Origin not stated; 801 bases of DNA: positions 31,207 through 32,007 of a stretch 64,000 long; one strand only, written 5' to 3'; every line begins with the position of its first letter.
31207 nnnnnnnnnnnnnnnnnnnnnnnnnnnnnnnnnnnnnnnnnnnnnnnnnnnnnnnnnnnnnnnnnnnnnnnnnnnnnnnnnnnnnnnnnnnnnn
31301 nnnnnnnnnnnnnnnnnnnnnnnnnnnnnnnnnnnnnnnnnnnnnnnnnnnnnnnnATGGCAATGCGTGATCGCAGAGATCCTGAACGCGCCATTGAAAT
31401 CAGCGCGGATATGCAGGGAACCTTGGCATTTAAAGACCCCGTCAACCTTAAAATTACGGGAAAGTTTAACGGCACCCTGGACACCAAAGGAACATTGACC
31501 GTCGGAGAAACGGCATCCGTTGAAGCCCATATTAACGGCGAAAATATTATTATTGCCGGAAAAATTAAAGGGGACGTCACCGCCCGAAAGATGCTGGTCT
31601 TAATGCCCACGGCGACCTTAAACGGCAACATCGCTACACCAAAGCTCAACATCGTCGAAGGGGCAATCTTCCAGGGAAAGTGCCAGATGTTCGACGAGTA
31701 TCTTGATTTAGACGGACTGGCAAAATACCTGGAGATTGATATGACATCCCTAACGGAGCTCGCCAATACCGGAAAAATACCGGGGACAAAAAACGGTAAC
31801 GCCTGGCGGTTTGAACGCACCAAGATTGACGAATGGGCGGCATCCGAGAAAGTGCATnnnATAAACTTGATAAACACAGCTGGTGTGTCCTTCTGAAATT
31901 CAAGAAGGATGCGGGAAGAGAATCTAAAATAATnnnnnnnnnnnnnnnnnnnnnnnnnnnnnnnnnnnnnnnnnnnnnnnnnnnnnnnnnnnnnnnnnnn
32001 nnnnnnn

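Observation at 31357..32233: Bactofilin fused to an excisionase-type DNA-binding HTH, followed by a second HTH-TM protein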

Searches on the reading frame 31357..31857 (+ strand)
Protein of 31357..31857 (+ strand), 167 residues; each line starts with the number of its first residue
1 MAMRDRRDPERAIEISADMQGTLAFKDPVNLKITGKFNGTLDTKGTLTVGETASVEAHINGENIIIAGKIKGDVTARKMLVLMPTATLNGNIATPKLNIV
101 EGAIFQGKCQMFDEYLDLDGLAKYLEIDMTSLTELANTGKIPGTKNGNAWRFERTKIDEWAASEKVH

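Call 5: search_protein_families(library=pfam, proteins=[window:31357-31857:+], max_evalue=1)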
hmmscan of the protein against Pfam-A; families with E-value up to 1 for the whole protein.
window:31357-31857:+ (167 aa): 2 families
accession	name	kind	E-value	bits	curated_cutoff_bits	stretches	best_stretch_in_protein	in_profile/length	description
PF04519.19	Bactofilin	-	4.7e-25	88.1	27.9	1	13-110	3-98/98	Polymer-forming cytoskeletal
PF12728.13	HTH_17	-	1.4e-08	35.3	27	1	115-163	1-49/51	Helix-turn-helix domain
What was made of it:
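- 31357..31860 (+): Gene 1: bactofilin-winged-helix fusion protein, 167 aa (BacHTH). Pfam Bactofilin plus HTH_17, both above their cut-offs (call 5).
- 31393..31686 (+): Bactofilin beta-helix, residues 13-110, including the invariant Phe105 at the C-terminal polymerisation face. PF04519, 88 bits (call 5).
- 31699..31845 (+): C-terminal winged helix (HTH_17 / BldC-Xis type), residues 115-163; acidic. PF12728, 35.3 bits (call 5).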

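Call 6: search_protein_families(library=ncbifam, proteins=[window:31357-31857:+], max_evalue=1)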
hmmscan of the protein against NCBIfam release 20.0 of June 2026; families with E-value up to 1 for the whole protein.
window:31357-31857:+ (167 aa): 2 families
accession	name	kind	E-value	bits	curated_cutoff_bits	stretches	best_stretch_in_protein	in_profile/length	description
NF047737.1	antiphage_MADS1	equivalog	1.5e-10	41.2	80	1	113-160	1-48/49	methylation-associated defense system helix-turn-helix domain-containing protein MAD1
TIGR01764.1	excise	domain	5.7e-06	26.6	28.8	1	121-162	7-48/49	excisionase family DNA-binding protein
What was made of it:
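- HTH_17 and TIGR01764 are the 'excisionase' family (calls 5, 6).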

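Call 7: find_homologous_proteins(query=window:31357-31857:+)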
Query window:31357-31857:+ (167 aa): 1115 proteins with E <= 0.001 among 1159 candidates; the best 120 are listed.
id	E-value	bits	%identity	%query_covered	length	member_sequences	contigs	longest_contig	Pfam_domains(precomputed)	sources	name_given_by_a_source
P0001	1.1e-104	365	100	100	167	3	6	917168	PF12728.14,PF04519.20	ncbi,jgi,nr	ncbi:MAG TPA: polymer-forming cytoskeletal protein [Candidatus Omnitrophota bacterium]|nr:polymer-fo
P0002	1.7e-80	287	79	99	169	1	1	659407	PF12728.14,PF04519.20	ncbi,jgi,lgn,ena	ncbi:MAG: polymer-forming cytoskeletal protein [Candidatus Omnitrophota bacterium]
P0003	1.1e-79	284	75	99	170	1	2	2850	PF12728.14,PF04519.20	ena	-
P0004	1.3e-78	280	74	99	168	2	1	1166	PF12728.14,PF04519.20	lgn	-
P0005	1.8e-78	280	75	99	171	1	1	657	PF12728.14,PF04519.20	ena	-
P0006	9.7e-78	278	74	99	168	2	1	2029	PF12728.14,PF04519.20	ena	-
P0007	1.6e-77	277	74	100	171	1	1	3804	PF12728.14,PF04519.20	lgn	-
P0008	1.8e-77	277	75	100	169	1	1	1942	PF12728.14,PF04519.20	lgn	-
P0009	2.5e-77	276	70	99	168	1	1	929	PF12728.14,PF04519.20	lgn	-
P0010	4.3e-77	276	71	100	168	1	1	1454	PF12728.14,PF04519.20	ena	-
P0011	6.0e-77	275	74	99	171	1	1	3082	PF12728.14,PF04519.20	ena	-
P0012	7.6e-77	275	73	100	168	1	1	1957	PF12728.14,PF04519.20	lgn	-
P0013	7.8e-77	275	74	99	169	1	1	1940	PF12728.14,PF04519.20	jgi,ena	-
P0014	9.6e-77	274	73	99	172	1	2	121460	PF12728.14,PF04519.20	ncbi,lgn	-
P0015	1.0e-76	274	72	99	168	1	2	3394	PF12728.14,PF04519.20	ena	-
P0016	7.5e-76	271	71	99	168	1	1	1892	PF12728.14,PF04519.20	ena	-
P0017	1.4e-75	271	71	100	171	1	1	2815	PF12728.14,PF04519.20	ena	-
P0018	1.5e-75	271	73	100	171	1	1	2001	PF12728.14,PF04519.20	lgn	-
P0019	1.8e-75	270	72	99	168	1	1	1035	PF12728.14,PF04519.20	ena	-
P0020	2.5e-75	270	71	99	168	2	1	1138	PF12728.14,PF04519.20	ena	-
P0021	3.9e-75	269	72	99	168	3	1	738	PF12728.14,PF04519.20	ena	-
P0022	9.9e-75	268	70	99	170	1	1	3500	PF12728.14,PF04519.20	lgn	-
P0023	1.0e-74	268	71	99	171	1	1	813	PF12728.14,PF04519.20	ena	-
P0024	1.1e-74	268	70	99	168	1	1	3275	PF12728.14,PF04519.20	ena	-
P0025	1.2e-74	268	70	99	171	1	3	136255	PF12728.14,PF04519.20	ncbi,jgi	-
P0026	1.2e-74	268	72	99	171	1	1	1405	PF12728.14,PF04519.20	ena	-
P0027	1.2e-74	268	71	99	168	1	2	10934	PF12728.14,PF04519.20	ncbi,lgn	-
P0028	1.6e-74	267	70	99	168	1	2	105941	PF12728.14,PF04519.20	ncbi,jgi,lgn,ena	-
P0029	1.8e-74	267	72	98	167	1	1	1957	PF12728.14,PF04519.20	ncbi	-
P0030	2.1e-74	267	71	99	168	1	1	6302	PF12728.14,PF04519.20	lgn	-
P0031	3.0e-74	266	71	99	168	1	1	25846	PF12728.14,PF04519.20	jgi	-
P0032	4.8e-74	266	70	99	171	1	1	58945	PF12728.14,PF04519.20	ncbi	ncbi:MAG: polymer-forming cytoskeletal protein [Candidatus Omnitrophota bacterium]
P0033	4.9e-74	266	69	99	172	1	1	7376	PF12728.14,PF04519.20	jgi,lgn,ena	-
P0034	7.1e-74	265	71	99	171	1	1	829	PF12728.14,PF04519.20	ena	-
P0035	7.5e-74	265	69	99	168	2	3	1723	PF12728.14,PF04519.20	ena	-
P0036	1.1e-73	264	70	99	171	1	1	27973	PF12728.14,PF04519.20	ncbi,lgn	-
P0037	1.2e-73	264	70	99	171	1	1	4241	PF12728.14,PF04519.20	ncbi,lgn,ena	-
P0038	1.5e-73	264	69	100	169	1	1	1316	PF12728.14,PF04519.20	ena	-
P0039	1.8e-73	264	69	99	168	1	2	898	PF12728.14,PF04519.20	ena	-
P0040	2.2e-73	263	73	98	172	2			PF12728.14,PF04519.20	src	-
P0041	2.4e-73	263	71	99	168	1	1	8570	PF12728.14,PF04519.20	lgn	-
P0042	2.7e-73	263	70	99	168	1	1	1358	PF12728.14,PF04519.20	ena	-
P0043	2.9e-73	263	70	100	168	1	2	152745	PF12728.14,PF04519.20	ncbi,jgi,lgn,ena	-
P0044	5.4e-73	262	70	100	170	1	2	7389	PF12728.14,PF04519.20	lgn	-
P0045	7.0e-73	262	67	99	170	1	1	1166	PF12728.14,PF04519.20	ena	-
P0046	7.2e-73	262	71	99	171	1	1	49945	PF12728.14,PF04519.20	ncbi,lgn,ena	-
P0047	9.1e-73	261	69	99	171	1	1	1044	PF12728.14,PF04519.20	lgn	-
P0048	1.2e-72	261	68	99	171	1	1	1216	PF12728.14,PF04519.20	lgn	-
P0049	2.1e-72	260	69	99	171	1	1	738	PF12728.14,PF04519.20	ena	-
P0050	4.4e-72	259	68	99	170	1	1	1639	PF12728.14,PF04519.20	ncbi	-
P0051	1.1e-71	258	68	94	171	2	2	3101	PF12728.14,PF04519.20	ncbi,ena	-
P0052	1.3e-71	258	70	99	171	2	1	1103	PF12728.14,PF04519.20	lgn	-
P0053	1.6e-71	257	67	99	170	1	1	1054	PF12728.14,PF04519.20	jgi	jgi:excisionase family DNA binding protein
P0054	1.6e-71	257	68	99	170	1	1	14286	PF12728.14,PF04519.20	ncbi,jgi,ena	-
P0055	1.8e-71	257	68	99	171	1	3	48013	PF12728.14,PF04519.20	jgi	-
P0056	1.9e-71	257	69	100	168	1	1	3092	PF12728.14,PF04519.20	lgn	-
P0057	2.3e-71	257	69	99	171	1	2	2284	PF12728.14,PF04519.20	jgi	jgi:excisionase family DNA binding protein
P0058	2.6e-71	257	68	99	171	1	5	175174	PF12728.14,PF04519.20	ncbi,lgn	-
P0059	3.1e-71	256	67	99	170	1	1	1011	PF12728.14,PF04519.20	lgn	-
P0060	3.2e-71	256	68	100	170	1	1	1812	PF12728.14,PF04519.20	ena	-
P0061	3.5e-71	256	67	99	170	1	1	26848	PF12728.14,PF04519.20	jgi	-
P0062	3.6e-71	256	67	99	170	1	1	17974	PF12728.14,PF04519.20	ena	-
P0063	4.6e-71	256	70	98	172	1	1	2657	PF12728.14,PF04519.20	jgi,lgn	-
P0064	7.6e-71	255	66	99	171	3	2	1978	PF12728.14,PF04519.20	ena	-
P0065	7.8e-71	255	69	98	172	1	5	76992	PF12728.14,PF04519.20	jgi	-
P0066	9.5e-71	255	68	99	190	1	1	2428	PF12728.14,PF04519.20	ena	-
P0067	1.0e-70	255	68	99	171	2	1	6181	PF12728.14,PF04519.20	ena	-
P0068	1.1e-70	255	68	98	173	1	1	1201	PF12728.14,PF04519.20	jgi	-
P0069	1.2e-70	255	69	97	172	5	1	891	PF12728.14,PF04519.20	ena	-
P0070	1.3e-70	254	67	99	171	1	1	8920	PF12728.14,PF04519.20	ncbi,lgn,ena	-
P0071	1.9e-70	254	68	99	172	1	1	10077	PF12728.14,PF04519.20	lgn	-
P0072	2.1e-70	254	68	100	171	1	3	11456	PF12728.14,PF04519.20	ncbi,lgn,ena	-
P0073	2.2e-70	254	69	99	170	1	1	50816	PF12728.14,PF04519.20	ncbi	-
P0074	2.6e-70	253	69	97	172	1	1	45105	PF12728.14,PF04519.20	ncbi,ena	-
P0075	2.6e-70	253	71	94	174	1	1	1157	PF12728.14,PF04519.20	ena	-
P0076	2.6e-70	253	68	99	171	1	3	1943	PF12728.14,PF04519.20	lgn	-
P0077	3.4e-70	253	67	99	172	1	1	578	PF12728.14,PF04519.20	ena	-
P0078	3.7e-70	253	68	99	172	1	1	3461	PF12728.14,PF04519.20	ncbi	-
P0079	4.2e-70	253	68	100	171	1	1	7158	PF12728.14,PF04519.20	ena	-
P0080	4.6e-70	253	66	100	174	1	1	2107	PF12728.14,PF04519.20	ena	-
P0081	7.0e-70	252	69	98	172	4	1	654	PF12728.14,PF04519.20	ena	-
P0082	7.0e-70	252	67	99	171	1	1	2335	PF12728.14,PF04519.20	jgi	jgi:excisionase family DNA binding protein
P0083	1.3e-69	251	69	93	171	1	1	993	PF12728.14,PF04519.20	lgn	-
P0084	1.4e-69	251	66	100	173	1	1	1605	PF12728.14,PF04519.20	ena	-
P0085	1.4e-69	251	67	99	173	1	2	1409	PF12728.14,PF04519.20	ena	-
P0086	1.6e-69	251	69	99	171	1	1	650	PF12728.14,PF04519.20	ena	-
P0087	1.7e-69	251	65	99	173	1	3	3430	PF12728.14,PF04519.20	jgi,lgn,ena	-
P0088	1.7e-69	251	67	99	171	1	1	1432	PF12728.14,PF04519.20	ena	-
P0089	1.8e-69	251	69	99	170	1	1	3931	PF12728.14,PF04519.20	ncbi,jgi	jgi:excisionase family DNA binding protein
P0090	2.5e-69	250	65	99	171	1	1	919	PF12728.14,PF04519.20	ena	-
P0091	2.6e-69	250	66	100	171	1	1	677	PF12728.14,PF04519.20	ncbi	-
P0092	2.7e-69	250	65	99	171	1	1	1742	PF12728.14,PF04519.20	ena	-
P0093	2.9e-69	250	67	99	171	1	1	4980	PF12728.14,PF04519.20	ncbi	-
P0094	3.3e-69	250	66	99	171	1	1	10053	PF12728.14,PF04519.20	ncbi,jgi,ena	ncbi:MAG: polymer-forming cytoskeletal protein [Candidatus Omnitrophota bacterium]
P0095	3.4e-69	250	67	100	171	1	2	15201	PF12728.14,PF04519.20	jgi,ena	-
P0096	4.7e-69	249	67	99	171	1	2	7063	PF12728.14,PF04519.20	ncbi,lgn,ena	-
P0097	4.9e-69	249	66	99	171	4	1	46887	PF12728.14,PF04519.20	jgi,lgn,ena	-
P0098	5.4e-69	249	67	100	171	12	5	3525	PF12728.14,PF04519.20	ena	-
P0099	6.5e-69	249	67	99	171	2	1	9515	PF12728.14,PF04519.20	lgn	-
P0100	7.1e-69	249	67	99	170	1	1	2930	PF12728.14,PF04519.20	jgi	-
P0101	8.6e-69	249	66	99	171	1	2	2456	PF12728.14,PF04519.20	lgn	-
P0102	1.1e-68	248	66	100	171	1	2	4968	PF12728.14,PF04519.20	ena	-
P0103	1.1e-68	248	65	100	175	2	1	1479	PF12728.14,PF04519.20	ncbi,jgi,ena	-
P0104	1.4e-68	248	67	98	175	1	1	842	PF12728.14,PF04519.20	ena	-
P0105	1.5e-68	248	68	99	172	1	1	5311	PF12728.14,PF04519.20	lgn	-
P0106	1.7e-68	248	66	100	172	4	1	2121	PF12728.14,PF04519.20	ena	-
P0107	2.1e-68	247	65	99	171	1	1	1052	PF12728.14,PF04519.20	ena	-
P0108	2.1e-68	247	65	100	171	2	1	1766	PF12728.14,PF04519.20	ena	-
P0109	2.8e-68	247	66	100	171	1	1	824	PF12728.14,PF04519.20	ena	-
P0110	3.1e-68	247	66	100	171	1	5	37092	PF12728.14,PF04519.20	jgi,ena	-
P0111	3.3e-68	247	64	99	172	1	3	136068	PF12728.14,PF04519.20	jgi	-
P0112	3.5e-68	247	67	99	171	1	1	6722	PF12728.14,PF04519.20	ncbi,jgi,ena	-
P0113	3.6e-68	247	68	98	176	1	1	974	PF12728.14,PF04519.20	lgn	-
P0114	4.1e-68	246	66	99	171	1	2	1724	PF12728.14,PF04519.20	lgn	-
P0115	6.2e-68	246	65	99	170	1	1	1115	PF12728.14,PF04519.20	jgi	jgi:excisionase family DNA binding protein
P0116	6.2e-68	246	64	100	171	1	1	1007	PF12728.14,PF04519.20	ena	-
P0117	7.2e-68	246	65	99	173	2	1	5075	PF12728.14,PF04519.20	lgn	-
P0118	7.6e-68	245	65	98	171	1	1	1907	PF12728.14,PF04519.20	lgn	-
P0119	7.7e-68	245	65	99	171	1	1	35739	PF12728.14,PF04519.20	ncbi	-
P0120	8.0e-68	245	65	99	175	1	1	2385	PF12728.14,PF04519.20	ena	-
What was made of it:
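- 31357..31860 (+): A 100%-identical protein is on record from an Omnitrophota contig of 917 kb (call 7).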

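Call 12: find_related_loci(query=A1, collection=genome_contigs, flank=6000)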
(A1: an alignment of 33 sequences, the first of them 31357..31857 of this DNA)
Query A1 (167 aa) in genome_contigs; peptide patterns used: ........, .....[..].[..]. (x = any residue, [..] = any of these).
592 stretches matched a pattern; 568 encode a relative of the query (tblastn E <= 1e-3); the best 80 are kept; 80 distinct loci.
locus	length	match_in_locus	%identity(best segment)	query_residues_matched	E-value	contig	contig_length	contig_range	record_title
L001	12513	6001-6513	73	1-166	2e-85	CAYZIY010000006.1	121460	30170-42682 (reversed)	MAG TPA_asm: uncultured Planctomycetales bacterium isolate SRP141376_co2_271 genome assembly, contig: NODE_351_length_12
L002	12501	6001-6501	74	1-166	1e-84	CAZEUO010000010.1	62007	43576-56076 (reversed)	MAG TPA_asm: uncultured Planctomycetales bacterium isolate SRP178908_co1_326 genome assembly, contig: NODE_230_length_62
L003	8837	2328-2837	70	1-166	6e-83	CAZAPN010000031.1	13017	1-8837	MAG TPA_asm: uncultured Planctomycetales bacterium isolate binchicken_co154_239 genome assembly, contig: NODE_9087_lengt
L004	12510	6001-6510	70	1-166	1e-81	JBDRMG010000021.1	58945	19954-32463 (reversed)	MAG: Candidatus Omnitrophota bacterium isolate MEGAHIT-group-1.82 k141_10802420, whole genome shotgun sequence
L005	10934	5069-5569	71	1-166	4e-81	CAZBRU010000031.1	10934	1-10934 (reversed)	MAG TPA_asm: uncultured Planctomycetales bacterium isolate ERP125453_co2_380 genome assembly, contig: NODE_2622_length_1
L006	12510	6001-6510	71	1-166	7e-81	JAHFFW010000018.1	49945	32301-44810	MAG: Candidatus Omnitrophota bacterium isolate nzgw300 NODE_155_length_49946_cov_6.958796, whole genome shotgun sequence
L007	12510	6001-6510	68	1-166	5e-79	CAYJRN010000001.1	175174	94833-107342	MAG TPA_asm: uncultured Planctomycetales bacterium isolate ERP125453_co1_226 genome assembly, contig: NODE_20_length_175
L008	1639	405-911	68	1-166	4e-83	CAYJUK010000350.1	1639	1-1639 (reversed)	MAG TPA_asm: uncultured Planctomycetales bacterium isolate ERP125453_co1_189 genome assembly, contig: NODE_124326_length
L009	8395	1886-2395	67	1-166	4e-78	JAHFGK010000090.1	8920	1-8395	MAG: Candidatus Omnitrophota bacterium isolate nzgw313 NODE_13043_length_8921_cov_3.065682, whole genome shotgun sequenc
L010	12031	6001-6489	71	4-165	2e-78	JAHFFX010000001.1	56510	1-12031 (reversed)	MAG: Candidatus Omnitrophota bacterium isolate nzgw301 NODE_297_length_56511_cov_3.091931, whole genome shotgun sequence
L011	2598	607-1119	66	1-167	4e-79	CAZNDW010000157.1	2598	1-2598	MAG TPA_asm: uncultured Planctomycetales bacterium isolate binchicken_co21_435 genome assembly, contig: NODE_81590_lengt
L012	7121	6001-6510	66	1-166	2e-77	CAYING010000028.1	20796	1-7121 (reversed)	MAG TPA_asm: uncultured Planctomycetales bacterium isolate ERP119705_co25_670 genome assembly, contig: NODE_1503_length_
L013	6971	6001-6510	67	1-166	2e-77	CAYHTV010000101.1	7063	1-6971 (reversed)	MAG TPA_asm: uncultured Planctomycetales bacterium isolate ERP119705_co15_632 genome assembly, contig: NODE_13413_length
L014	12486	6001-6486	69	5-166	5e-77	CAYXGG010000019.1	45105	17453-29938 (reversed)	MAG TPA_asm: uncultured Planctomycetales bacterium isolate SRP150892_co2_491 genome assembly, contig: NODE_908_length_45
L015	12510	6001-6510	70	1-166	8e-77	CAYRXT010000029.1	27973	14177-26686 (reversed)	MAG TPA_asm: uncultured Planctomycetales bacterium isolate SRP141376_co4_105 genome assembly, contig: NODE_3100_length_2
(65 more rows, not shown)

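Call 15: predict_structure(alignment_id=A1)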
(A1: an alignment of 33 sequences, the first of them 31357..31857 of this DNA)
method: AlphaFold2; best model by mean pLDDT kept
length: 167 residues; sequences in the alignment: 33
mean_pLDDT: 79.6   pTM: 0.58
mean pLDDT of the five models: 79.6, 76.8, 72.1, 71.9, 70.6
residues with pLDDT >= 90: 32; 70-90: 107; 50-70: 19; < 50: 9
segments of 3 or more residues with pLDDT < 50: 1-5
pLDDT, mean of each block of 10 residues (from residue 1): 46 84 89 92 91 91 90 87 77 74 69 74 81 82 81 80 59
secondary structure, 60 per line:
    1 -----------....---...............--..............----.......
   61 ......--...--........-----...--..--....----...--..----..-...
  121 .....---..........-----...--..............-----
elements in order: E12-15 E19-33 E36-49 E54-66 E69-71 E74-81 E87-89 E96-99 E104-106 H118-125 H129-138 E144-146 E149-153 H154-162
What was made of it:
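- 31699..31845 (+): DSSP elements: H118-125, H129-138, E144-146, E149-153, H154-162 (call 15).
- On Bactofilin (PF04519): The AF2 model has pLDDT 84-92 over residues 11-80 (call 15).
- Checked: Protein 1 (pLDDT 79.6) is a beta-helix followed by an alpha-alpha-beta-beta-alpha winged helix (call 15).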

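Call 19: search_protein_representatives(protein=window:31357-31857:+)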
Query: 167 residues. Proteins with E-value up to 0.001 (for the whole library): 10759; up to 1e-10: 669; up to 1e-30: 18. The best 150 are listed.
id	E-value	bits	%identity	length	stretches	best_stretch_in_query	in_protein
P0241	2.2e-49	183.8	54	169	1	2-165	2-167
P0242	7.0e-43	162.7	53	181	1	11-164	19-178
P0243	2.3e-39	151.3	47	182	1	8-166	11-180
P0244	3.2e-39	150.8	46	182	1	3-166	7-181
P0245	1.2e-37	145.7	45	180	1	4-167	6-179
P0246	9.5e-37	142.8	44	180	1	5-165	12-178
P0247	3.4e-36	141.0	64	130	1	6-112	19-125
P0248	4.2e-35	137.4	45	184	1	6-165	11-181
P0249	1.1e-34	136.1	43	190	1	10-165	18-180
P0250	4.1e-34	134.2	46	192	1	8-165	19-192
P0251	5.1e-34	133.9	44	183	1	7-166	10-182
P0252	7.7e-34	133.3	43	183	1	3-162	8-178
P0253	3.6e-33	131.1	41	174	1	8-165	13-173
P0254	6.6e-33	130.3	46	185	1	8-165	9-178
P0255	1.8e-32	128.8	45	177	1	7-166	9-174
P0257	7.9e-32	126.8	39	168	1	8-163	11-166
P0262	4.4e-29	117.8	54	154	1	7-107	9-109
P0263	7.8e-29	117.0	51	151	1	7-112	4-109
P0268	2.2e-26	109.1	47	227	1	7-123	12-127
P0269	1.5e-24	103.1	35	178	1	9-166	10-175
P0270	2.5e-24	102.4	45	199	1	43-165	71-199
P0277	2.0e-22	96.2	48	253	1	9-111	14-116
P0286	1.2e-20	90.4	33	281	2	31-113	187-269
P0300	4.4e-18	82.1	32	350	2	18-146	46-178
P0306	7.6e-17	78.1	30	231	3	106-164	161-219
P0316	4.2e-16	75.7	30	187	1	10-163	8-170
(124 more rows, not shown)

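Call 20: list_cluster_members(proteins=[P0241, P0242, P0243, P0245, P0249, P0250, P0253, P0257, P0269, P0316])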
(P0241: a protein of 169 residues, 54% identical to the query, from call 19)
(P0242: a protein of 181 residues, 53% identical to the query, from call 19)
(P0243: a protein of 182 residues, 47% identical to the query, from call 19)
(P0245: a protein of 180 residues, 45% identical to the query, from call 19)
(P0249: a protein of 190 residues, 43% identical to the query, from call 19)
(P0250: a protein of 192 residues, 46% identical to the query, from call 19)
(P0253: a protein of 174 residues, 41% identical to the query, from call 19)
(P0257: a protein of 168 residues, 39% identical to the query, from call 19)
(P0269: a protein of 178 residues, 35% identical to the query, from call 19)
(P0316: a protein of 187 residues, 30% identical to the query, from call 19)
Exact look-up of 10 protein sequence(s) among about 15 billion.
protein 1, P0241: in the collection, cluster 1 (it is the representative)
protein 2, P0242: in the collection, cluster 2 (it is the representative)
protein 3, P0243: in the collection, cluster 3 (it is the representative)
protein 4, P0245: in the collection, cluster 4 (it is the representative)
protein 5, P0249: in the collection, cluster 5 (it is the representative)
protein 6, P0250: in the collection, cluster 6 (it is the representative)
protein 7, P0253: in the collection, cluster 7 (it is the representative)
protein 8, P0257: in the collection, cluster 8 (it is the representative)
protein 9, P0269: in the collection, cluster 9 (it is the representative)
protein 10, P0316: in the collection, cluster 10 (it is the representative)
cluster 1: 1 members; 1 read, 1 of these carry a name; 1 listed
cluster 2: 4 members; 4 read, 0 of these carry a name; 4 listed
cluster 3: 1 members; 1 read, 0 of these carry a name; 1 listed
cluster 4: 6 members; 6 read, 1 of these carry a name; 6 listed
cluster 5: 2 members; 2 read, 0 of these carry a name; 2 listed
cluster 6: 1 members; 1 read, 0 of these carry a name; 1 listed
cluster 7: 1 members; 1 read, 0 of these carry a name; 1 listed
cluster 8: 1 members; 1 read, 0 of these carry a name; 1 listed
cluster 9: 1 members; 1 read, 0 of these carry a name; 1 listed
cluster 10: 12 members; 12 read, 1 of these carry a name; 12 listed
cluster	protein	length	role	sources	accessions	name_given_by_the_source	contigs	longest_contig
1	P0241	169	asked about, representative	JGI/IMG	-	excisionase family DNA binding protein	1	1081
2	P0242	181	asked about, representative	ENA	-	-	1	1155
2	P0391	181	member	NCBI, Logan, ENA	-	-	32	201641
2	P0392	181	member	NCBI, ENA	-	-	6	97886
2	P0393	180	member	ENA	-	-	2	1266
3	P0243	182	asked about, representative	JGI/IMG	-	-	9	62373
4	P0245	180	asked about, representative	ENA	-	-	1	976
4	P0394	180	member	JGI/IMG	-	cytoskeletal protein CcmA (bactofilin family)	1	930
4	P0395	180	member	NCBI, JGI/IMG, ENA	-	-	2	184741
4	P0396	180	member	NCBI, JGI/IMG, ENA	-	-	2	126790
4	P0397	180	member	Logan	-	-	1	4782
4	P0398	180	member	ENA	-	-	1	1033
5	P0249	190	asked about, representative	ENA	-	-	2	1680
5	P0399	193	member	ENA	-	-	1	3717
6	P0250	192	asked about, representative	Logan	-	-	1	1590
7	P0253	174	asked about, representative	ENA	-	-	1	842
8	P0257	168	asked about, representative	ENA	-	-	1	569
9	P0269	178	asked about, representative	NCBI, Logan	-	-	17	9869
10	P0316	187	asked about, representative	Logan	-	-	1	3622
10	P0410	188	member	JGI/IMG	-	-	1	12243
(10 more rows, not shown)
